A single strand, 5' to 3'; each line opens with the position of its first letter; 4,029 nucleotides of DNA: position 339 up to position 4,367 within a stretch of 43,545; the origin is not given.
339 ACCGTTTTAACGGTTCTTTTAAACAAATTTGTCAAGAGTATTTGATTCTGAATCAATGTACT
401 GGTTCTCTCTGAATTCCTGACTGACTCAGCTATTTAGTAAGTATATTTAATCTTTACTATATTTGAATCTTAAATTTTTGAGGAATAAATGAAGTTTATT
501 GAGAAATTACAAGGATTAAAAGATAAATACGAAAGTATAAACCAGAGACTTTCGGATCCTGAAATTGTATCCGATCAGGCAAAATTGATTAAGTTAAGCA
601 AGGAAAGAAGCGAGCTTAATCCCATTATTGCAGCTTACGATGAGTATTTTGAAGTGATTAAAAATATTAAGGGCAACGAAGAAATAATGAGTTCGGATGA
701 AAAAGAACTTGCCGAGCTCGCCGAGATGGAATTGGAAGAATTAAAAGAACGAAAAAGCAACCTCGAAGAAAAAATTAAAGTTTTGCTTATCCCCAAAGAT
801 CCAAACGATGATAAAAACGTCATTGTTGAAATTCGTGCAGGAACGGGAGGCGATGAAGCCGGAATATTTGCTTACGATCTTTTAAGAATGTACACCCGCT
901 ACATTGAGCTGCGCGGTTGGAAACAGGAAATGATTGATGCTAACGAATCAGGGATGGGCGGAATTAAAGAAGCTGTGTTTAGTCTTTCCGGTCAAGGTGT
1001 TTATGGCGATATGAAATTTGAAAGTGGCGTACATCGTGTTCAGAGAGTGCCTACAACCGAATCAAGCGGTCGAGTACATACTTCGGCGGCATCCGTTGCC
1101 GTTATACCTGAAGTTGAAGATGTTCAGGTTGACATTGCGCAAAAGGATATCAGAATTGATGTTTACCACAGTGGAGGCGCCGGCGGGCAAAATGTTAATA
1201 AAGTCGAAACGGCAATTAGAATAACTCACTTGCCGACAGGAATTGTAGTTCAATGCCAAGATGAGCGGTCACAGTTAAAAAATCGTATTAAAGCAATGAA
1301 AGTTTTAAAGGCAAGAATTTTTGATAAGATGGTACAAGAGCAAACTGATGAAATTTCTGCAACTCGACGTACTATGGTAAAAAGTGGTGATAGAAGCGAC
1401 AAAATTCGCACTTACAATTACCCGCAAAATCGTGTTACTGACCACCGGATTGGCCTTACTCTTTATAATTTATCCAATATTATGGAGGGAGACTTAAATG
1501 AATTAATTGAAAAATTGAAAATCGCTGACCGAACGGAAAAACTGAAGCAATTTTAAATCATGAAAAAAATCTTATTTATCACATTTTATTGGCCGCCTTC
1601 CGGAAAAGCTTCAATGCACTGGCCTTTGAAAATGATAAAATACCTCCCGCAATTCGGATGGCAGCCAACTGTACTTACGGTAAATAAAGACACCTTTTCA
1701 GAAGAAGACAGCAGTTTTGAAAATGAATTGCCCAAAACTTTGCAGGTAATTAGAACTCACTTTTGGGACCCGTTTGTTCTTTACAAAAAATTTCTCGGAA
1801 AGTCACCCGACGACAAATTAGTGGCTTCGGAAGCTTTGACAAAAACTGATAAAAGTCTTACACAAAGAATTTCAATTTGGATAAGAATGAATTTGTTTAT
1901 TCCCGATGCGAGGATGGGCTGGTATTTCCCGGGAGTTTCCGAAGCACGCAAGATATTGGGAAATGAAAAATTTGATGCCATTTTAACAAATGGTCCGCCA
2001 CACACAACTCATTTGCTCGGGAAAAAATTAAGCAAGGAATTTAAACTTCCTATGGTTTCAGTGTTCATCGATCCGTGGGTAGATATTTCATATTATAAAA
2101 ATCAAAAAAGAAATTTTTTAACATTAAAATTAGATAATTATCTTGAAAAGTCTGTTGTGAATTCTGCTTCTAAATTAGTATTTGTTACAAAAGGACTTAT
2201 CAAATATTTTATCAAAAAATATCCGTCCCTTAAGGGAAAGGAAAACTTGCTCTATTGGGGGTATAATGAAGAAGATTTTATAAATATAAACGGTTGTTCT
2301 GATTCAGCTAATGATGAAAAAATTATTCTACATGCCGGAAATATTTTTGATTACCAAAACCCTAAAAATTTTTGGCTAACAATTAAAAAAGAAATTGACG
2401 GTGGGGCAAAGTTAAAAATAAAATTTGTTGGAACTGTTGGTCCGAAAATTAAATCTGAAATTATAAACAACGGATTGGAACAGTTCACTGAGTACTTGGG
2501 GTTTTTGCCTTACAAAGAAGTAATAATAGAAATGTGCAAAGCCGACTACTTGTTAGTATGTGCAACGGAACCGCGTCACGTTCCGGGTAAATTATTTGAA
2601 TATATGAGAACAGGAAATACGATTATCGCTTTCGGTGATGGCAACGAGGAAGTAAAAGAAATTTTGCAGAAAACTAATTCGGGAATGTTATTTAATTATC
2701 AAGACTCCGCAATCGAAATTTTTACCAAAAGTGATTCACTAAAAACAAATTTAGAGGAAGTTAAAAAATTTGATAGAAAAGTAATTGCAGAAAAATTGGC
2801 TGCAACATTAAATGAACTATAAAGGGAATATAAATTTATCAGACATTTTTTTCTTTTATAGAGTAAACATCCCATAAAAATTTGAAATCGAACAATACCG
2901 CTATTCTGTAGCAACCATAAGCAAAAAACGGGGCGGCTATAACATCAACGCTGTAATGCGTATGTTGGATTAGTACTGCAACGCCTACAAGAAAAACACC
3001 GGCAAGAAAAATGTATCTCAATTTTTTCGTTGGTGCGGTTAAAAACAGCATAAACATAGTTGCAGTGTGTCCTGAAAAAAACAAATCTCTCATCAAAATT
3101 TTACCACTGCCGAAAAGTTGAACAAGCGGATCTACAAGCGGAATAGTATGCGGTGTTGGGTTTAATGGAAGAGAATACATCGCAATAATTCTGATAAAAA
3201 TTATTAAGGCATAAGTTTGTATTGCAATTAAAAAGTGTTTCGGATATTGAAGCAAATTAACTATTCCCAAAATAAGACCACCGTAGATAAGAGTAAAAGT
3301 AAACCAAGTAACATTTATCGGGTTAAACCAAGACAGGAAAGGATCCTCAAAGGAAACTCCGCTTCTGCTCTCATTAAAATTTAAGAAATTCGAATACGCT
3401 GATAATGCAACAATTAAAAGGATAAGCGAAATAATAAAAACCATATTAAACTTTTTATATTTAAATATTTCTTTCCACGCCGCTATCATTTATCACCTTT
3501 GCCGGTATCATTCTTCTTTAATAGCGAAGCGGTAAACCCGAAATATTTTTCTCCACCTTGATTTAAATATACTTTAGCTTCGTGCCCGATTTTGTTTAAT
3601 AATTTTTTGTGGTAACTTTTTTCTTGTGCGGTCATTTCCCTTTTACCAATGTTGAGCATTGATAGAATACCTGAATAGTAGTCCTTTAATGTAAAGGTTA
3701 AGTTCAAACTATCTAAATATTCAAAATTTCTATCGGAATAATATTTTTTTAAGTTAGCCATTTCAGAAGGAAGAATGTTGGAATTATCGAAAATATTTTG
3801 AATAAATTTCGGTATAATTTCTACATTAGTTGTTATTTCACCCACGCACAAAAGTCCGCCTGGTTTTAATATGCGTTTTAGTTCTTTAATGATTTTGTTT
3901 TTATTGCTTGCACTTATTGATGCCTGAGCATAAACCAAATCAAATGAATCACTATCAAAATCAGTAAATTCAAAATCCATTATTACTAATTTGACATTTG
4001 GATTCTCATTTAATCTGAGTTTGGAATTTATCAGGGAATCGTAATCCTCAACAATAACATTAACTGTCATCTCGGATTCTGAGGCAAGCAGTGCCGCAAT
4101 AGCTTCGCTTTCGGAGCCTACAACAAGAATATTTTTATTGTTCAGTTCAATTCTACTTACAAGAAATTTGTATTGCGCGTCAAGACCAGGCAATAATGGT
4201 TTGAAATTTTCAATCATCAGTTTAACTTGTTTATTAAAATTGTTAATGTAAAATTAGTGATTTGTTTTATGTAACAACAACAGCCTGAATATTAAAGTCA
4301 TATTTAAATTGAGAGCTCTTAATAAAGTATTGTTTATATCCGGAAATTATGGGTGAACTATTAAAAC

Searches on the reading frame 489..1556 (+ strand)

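Call 77: search_protein_families(library=pfam, proteins=[window:489-1556:+], max_evalue=0.00001)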
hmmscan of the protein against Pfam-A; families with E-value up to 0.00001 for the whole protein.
window:489-1556:+ (355 aa): 2 families
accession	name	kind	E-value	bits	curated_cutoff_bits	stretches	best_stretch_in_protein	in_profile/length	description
PF03462.23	PCRF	-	7.4e-75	251.5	24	1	10-203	1-194/194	PCRF domain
PF00472.26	RF-1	-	1e-41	141.9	35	1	211-320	2-116/116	RF-1 domain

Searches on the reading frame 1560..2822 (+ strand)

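Call 77: search_protein_families(library=pfam, proteins=[window:1560-2822:+], max_evalue=0.00001)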
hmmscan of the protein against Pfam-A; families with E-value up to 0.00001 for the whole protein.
window:1560-2822:+ (420 aa): 2 families
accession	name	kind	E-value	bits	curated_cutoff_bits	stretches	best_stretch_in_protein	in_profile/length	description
PF13692.12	Glyco_trans_1_4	-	6e-06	27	27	0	254-384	2-129/142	Glycosyl transferases group 1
PF13439.12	Glyco_transf_4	-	9.9e-06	26.1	28.5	0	107-222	42-153/170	Glycosyltransferase Family 4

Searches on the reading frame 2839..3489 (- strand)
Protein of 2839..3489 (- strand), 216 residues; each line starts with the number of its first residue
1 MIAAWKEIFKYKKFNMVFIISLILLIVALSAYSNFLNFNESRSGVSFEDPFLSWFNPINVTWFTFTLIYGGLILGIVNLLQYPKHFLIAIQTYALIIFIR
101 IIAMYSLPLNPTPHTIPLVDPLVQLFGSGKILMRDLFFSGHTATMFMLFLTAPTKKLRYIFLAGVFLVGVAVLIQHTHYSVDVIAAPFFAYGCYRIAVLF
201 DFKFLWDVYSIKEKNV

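Call 77: search_protein_families(library=pfam, proteins=[window:2839-3489:-], max_evalue=0.00001)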
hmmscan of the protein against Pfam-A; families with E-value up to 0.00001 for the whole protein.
window:2839-3489:- (216 aa): 1 family
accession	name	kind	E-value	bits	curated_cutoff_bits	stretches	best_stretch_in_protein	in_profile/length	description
PF14360.12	PAP2_C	-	2.5e-07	31.6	27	1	135-194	4-69/74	PAP2 superfamily C-terminal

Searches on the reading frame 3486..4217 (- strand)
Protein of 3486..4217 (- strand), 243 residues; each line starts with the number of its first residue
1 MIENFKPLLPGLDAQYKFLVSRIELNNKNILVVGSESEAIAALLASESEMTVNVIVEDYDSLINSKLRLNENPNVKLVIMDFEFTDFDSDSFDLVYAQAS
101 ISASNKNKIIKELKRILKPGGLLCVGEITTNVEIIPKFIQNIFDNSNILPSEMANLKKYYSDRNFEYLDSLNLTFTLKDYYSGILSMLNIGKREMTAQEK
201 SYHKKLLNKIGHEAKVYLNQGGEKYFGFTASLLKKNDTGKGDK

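Call 77: search_protein_families(library=pfam, proteins=[window:3486-4217:-], max_evalue=0.00001)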
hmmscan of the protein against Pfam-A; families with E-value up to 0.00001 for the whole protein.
window:3486-4217:- (243 aa): 4 families
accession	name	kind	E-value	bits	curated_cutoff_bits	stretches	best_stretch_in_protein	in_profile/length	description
PF08241.18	Methyltransf_11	-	1.4e-09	38.9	21.2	1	37-124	7-94/95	Methyltransferase domain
PF13649.12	Methyltransf_25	-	5.7e-08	33.8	27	1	51-121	21-97/97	Methyltransferase domain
PF13847.12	Methyltransf_31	-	1.2e-07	31.9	27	1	73-145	54-125/145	Methyltransferase domain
PF05148.21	Methyltransf_8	-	4.7e-06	27.1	27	1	76-142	107-173/219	Hypothetical methyltransferase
